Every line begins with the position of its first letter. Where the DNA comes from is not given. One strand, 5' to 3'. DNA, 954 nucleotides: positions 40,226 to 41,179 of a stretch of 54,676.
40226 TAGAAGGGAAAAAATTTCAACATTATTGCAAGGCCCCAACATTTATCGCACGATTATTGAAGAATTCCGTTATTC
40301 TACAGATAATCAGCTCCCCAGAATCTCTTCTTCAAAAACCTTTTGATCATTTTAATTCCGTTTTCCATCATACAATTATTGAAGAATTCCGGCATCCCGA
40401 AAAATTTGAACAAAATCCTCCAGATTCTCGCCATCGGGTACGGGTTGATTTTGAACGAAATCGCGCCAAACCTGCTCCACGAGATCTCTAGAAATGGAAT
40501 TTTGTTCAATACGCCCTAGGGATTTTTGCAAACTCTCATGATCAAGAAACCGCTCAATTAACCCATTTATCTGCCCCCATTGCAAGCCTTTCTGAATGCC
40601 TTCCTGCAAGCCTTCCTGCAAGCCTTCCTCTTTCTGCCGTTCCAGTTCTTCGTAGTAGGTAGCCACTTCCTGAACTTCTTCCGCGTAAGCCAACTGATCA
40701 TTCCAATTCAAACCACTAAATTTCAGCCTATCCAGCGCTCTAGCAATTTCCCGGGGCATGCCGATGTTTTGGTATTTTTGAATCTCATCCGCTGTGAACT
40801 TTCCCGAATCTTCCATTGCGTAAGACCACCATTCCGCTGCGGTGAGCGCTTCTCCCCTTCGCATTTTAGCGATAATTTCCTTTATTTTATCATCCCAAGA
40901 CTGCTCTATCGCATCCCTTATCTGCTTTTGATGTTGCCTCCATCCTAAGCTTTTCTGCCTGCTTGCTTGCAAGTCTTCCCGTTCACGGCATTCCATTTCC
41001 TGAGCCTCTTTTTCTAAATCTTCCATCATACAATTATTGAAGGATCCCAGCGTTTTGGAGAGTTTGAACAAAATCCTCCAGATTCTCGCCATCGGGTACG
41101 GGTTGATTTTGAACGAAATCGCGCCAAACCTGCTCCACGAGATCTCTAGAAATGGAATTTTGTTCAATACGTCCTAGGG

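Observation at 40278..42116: Full-length Rpn/YhgA-like nuclease followed by a separately encoded copy of only its C-terminal domain: possible two-gene toxin/antitoxin-like defence pair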

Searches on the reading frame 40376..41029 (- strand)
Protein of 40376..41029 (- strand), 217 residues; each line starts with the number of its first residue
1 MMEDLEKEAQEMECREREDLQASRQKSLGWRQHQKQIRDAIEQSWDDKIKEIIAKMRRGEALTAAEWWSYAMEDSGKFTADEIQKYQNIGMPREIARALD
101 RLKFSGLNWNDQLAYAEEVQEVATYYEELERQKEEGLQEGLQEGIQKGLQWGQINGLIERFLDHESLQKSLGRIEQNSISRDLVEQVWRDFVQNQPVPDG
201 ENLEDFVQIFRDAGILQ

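Call 3: search_protein_families(library=pfam, proteins=[window:40376-41029:-], max_evalue=1)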
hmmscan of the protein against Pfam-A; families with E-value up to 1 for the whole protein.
window:40376-41029:- (217 aa): 4 families
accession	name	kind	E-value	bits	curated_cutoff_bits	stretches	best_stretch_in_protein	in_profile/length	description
PF09811.14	Yae1_N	-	1.5e-05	25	27.5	1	129-157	10-38/39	Essential protein Yae1, N terminal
PF22734.1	NNH2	-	0.073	13.2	27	1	135-208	48-119/181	NACHT N-terminal Helical domain 2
PF02771.21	Acyl-CoA_dh_N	-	0.2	12.4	22.9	0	32-72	2-41/113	Acyl-CoA dehydrogenase, N-terminal domain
PF18489.6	Alpha_Helical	-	0.45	11.2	32.4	0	82-129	32-78/127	Alpha helical domain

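Call 4: search_protein_families(library=ncbifam, proteins=[window:40376-41029:-], max_evalue=1)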
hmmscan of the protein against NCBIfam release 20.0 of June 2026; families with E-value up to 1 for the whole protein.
window:40376-41029:- (217 aa): 3 families
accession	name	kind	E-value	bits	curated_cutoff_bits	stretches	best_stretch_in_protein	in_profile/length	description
NF009925.1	PRK13386.1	equivalog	0.00042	19.7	192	1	125-159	43-77/228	flagellar assembly protein FliH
NF004267.1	PRK05687.1-3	equivalog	0.027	13.6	293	1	123-157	86-120/266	flagellar assembly protein FliH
NF002653.0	PRK02318.2-6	equivalog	0.14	11.2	404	1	28-113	226-307/387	mannitol-1-phosphate 5-dehydrogenase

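Call 10: find_homologous_proteins(query=window:40376-41029:-)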
Query window:40376-41029:- (217 aa): 9 proteins with E <= 0.001 among 815 candidates.
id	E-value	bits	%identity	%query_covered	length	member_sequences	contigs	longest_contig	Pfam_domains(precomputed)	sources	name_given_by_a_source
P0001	9.2e-136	468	100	100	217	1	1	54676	-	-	-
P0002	1.7e-80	288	82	78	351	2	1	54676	PF12784.14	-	-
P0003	1.2e-72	262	69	75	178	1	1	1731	PF09811.15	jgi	jgi:flagellar biosynthesis/type III secretory pathway protein FliH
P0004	1.0e-71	259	72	78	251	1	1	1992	PF12784.14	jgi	jgi:predicted transposase/invertase (TIGR01784 family)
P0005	2.8e-71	258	70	78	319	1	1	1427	PF12784.14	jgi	jgi:predicted transposase/invertase (TIGR01784 family)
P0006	1.7e-56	209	59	78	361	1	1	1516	PF12784.14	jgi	jgi:predicted transposase/invertase (TIGR01784 family)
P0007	2.4e-50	189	64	67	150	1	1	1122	-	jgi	jgi:hypothetical protein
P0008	2.8e-42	163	52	78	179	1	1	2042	PF09811.15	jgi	jgi:flagellar biosynthesis/type III secretory pathway protein FliH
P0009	5.0e-29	120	59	36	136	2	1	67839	PF22734.2,PF09811.15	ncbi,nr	ncbi:MAG: hypothetical protein LBQ03_03100 [Puniceicoccales bacterium]|nr:hypothetical protein [Puni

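Call 12: find_encoding_contigs(protein=P0003, flank=5000)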
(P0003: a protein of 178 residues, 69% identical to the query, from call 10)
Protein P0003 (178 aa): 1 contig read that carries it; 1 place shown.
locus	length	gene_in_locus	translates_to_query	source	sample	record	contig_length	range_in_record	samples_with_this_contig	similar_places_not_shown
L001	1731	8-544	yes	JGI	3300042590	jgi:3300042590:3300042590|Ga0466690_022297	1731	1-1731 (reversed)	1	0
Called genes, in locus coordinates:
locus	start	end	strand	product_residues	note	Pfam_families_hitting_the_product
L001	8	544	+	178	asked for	PF09811:Yae1_N (weak)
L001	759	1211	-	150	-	-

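Call 13: find_encoding_contigs(protein=P0008, flank=5000)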
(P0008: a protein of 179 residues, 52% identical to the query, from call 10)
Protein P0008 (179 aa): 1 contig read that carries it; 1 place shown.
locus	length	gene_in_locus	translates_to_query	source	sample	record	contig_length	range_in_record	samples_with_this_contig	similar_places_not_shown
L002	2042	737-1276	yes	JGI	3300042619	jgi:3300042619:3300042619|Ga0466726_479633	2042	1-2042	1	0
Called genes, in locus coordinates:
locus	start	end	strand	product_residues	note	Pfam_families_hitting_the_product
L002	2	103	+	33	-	?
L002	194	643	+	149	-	PF12784:PDDEXK_2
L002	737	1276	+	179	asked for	PF09811:Yae1_N (faint)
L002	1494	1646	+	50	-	-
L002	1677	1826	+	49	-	-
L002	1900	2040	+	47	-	?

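Call 14: find_encoding_contigs(protein=P0009, flank=8000)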
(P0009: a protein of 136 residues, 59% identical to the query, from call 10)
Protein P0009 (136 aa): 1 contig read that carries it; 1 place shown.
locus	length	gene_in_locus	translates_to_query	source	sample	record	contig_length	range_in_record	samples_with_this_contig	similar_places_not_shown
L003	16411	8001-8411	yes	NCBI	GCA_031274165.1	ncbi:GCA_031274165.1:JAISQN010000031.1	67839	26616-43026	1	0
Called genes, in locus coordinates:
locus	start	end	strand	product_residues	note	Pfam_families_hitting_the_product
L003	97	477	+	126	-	PF01648:ACPS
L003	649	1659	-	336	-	-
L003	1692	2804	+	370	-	PF04055:Radical_SAM, PF06969:HemN_C (weak)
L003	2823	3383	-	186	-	PF03602:Cons_hypoth95, PF05175:MTS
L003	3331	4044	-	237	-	PF00625:Guanylate_kin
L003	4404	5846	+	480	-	PF01743:PolyA_pol, PF12627:PolyA_pol_RNAbd (weak)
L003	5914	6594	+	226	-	-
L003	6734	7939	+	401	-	-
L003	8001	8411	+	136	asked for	PF09811:Yae1_N (faint), PF22734:NNH2 (weak)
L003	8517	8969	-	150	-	PF07963:N_methyl (weak)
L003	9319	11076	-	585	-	-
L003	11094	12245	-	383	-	PF00006:ATP-synt_ab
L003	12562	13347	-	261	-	PF01975:SurE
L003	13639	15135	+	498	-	PF00326:Peptidase_S9 (faint)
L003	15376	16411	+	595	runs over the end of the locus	PF00326:Peptidase_S9 (faint)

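Call 35: find_encoding_contigs(protein=P0007, flank=3000)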
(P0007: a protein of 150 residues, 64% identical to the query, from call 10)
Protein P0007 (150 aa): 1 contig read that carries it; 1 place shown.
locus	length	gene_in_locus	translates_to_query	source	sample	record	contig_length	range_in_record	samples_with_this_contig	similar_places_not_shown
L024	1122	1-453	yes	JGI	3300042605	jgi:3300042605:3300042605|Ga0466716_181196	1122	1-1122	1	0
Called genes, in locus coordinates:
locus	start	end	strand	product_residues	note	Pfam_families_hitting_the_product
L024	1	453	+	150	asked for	?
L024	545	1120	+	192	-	?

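Call 36: find_encoding_contigs(protein=P0004, flank=3000)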
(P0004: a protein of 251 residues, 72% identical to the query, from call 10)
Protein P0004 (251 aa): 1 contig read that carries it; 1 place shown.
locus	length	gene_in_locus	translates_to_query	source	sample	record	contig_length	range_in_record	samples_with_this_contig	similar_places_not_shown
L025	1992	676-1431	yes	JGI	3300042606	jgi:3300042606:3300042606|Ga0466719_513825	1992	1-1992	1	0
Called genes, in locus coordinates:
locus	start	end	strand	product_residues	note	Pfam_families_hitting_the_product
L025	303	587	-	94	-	-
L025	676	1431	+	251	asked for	PF12784:PDDEXK_2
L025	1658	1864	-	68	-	-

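Call 37: find_encoding_contigs(protein=P0005, flank=3000)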
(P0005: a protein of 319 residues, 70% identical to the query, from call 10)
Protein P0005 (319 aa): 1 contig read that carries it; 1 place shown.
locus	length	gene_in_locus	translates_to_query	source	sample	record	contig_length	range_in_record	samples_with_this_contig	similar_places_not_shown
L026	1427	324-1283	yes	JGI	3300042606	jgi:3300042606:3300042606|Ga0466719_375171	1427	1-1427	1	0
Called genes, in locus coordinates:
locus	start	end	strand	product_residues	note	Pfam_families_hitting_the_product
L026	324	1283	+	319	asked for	PF12784:PDDEXK_2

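Call 38: find_encoding_contigs(protein=P0006, flank=3000)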
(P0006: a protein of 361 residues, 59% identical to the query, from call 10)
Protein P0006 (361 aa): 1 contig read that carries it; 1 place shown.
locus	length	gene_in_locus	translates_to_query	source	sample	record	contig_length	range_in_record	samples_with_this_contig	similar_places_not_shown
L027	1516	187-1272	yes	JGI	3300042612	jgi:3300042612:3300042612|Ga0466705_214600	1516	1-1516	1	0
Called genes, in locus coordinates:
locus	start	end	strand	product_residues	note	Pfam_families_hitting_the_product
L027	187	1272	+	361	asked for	PF12784:PDDEXK_2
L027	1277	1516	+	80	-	?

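Call 47: search_protein_families(library=padloc, proteins=[window:40376-41029:-], max_evalue=1)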
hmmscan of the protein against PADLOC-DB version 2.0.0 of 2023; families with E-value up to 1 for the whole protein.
window:40376-41029:- (217 aa): 1 family
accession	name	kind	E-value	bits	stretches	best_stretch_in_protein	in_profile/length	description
PDLC01084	C3a178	-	6.8e-05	21.3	1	120-160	36-75/90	putative invertase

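Call 53: predict_structure(alignment_id=A2)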
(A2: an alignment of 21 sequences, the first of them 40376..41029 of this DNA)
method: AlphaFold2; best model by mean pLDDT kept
length: 217 residues; sequences in the alignment: 21
mean_pLDDT: 83.6   pTM: 0.42
mean pLDDT of the five models: 83.6, 79.7, 77.7, 76.9, 76.1
residues with pLDDT >= 90: 62; 70-90: 140; 50-70: 15; < 50: 0
segments of 3 or more residues with pLDDT < 50: none
pLDDT, mean of each block of 10 residues (from residue 1): 73 79 71 76 83 89 88 78 87 86 66 78 83 81 84 92 90 91 94 88 92 93
secondary structure, 60 per line:
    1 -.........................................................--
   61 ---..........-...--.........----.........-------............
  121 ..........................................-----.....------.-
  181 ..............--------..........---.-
elements in order: H2-58 H64-73 H80-88 H93-101 H109-162 H168-172 H181-194 H203-212

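Call 56: fold_search(model_id=the predicted structure, library=pdb)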
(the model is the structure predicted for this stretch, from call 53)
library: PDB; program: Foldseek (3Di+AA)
matches with E <= 10: 13; with E <= 0.001: 0
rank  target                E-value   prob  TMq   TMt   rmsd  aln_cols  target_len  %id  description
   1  8k9c_B                2.9e+00  0.03  0.17  0.15  14.5       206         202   13  Structure of human Caprin-2 HR1 domain (released 2024-08-21)
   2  6bv9                  3.9e+00  0.04  0.12  0.06  13.9       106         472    9  Structure of proteinaceous RNase P 1 (PRORP1) from A. thaliana after overnight soak with juglone (released 2019-06-12)
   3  8iah_S                5.6e+00  0.04  0.22  0.11  21.7       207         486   15  Structure of mammalian spectrin-actin junctional complex of membrane skeleton, State I, Global map (released 2023-05-03)
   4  6bv5                  5.6e+00  0.03  0.11  0.06  13.9       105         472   10  Structure of proteinaceous RNase P 1 (PRORP1) from A. thaliana after 45-minute soak with juglone (released 2019-06-12)
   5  7aan_B                6.8e+00  0.04  0.20  0.15  17.1       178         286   16  Crystal structure of the F-BAR domain of PSTIPIP1 (released 2022-02-23)
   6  6o5f_A                7.2e+00  0.02  0.10  0.06   9.6        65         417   14  Crystal structure of DEAD-box RNA helicase DDX3X at pre-unwound state (released 2019-07-24)
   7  3vo1_A                8.1e+00  0.06  0.12  0.09   3.6        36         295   14  Crystal structure of Zea mays leaf ferredoxin-NADP+ reductase II (released 2012-12-05)
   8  1gaw_A                8.1e+00  0.06  0.15  0.11   5.3        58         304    9  CRYSTAL STRUCTURE ANALYSIS OF THE FERREDOXIN-NADP+ REDUCTASE FROM MAIZE LEAF (released 2001-02-07)
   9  5iit_D                8.1e+00  0.05  0.14  0.09  17.1       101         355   12  Structure of SPX domain of the yeast inorganic polyphophate polymerase Vtc4 crystallized by carrier-driven crystalliza (released 2016-04-27)
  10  2xnc_A                8.7e+00  0.03  0.13  0.11   7.1        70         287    8  Crystal structure of an engineered Ferredoxin NADP reductase (FNR) from Pisum sativum (released 2011-02-23)
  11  8bp0                  9.2e+00  0.04  0.11  0.11   5.3        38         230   26  Crystal structure of BHMeHis1.8, an engineered enzyme for the Morita-Baylis-Hillman reaction (released 2024-02-28)
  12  9e8o_X                9.2e+00  0.01  0.11  0.07  29.6       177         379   15  Nub1/Fat10-processing human 26S proteasome bound to Txnl1 with Rpt2 at top of spiral staircase and partially unfolded  (released 2024-12-04)
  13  1y39_A                9.8e+00  0.06  0.15  0.36   4.4        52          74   12  Co-evolution of protein and RNA structures within a highly conserved ribosomal domain (released 2005-03-22)

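Call 57: search_protein_families(library=pfam, proteins=[P0009, P0003], max_evalue=0.1)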
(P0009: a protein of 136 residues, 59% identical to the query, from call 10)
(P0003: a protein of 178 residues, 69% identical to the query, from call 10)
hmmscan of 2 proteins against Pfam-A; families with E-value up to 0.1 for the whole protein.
P0009 (136 aa): 3 families
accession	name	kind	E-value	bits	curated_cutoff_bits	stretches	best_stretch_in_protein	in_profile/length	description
PF09811.14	Yae1_N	-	3.3e-07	30.3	27.5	0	17-52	3-38/39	Essential protein Yae1, N terminal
PF22734.1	NNH2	-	4.9e-06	26.8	27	1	18-122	8-114/181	NACHT N-terminal Helical domain 2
PF04286.17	DUF445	-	0.012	16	33.8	1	9-131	98-224/368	Protein of unknown function (DUF445)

P0003 (178 aa): 3 families
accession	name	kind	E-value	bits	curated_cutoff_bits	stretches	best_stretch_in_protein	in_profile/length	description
PF09811.14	Yae1_N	-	3.8e-06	26.9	27.5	1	83-118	3-38/39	Essential protein Yae1, N terminal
PF22734.1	NNH2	-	0.018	15.2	27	1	82-167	30-117/181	NACHT N-terminal Helical domain 2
PF03542.21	Tuberin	-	0.07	12.7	27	1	49-92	198-242/347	Tuberin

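Call 65: search_protein_representatives(protein=window:40376-41029:-)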
Query: 217 residues. Proteins with E-value up to 0.001 (for the whole library): 43; up to 1e-10: 14; up to 1e-30: 3. The best 43 are listed.
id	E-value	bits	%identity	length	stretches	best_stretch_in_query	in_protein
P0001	2.9e-136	468.2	100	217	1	1-217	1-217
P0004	3.3e-72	259.0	72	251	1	49-217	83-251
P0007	7.8e-51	189.2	66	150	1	72-216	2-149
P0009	1.6e-29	119.6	60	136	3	129-217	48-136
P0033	2.2e-29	119.1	69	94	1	127-215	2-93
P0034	5.0e-27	111.4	53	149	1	99-216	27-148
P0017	1.9e-22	96.5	40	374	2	60-159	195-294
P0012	5.2e-22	95.0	40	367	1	47-217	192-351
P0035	5.9e-18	81.8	62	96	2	87-152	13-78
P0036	5.3e-16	75.4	37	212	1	58-217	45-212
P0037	1.8e-14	70.4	40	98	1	123-216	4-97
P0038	7.8e-12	61.8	37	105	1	131-217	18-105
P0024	4.1e-11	59.4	35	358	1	63-194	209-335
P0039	5.2e-11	59.1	34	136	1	91-216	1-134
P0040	4.3e-10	56.1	37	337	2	63-156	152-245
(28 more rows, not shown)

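Call 67: find_encoding_contigs(protein=P0033, flank=3000)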
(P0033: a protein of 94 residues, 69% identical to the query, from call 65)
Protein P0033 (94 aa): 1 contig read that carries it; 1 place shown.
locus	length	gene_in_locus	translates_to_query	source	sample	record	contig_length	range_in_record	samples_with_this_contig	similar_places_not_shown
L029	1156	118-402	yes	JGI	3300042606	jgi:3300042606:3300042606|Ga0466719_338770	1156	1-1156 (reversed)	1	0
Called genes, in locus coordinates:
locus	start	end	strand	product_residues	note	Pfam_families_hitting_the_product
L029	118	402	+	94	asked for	-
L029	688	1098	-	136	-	-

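Call 68: find_encoding_contigs(protein=P0037, flank=3000)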
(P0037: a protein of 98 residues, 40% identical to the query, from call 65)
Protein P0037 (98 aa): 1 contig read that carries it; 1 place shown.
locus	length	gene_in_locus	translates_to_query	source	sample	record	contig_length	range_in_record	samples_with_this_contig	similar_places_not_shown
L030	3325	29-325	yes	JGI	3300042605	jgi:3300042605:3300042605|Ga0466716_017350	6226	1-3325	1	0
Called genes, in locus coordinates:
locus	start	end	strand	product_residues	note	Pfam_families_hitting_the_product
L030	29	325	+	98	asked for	-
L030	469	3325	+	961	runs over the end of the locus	PF00580:UvrD-helicase, PF13245:AAA_19, PF13538:UvrD_C_2 (faint), PF13361:UvrD_C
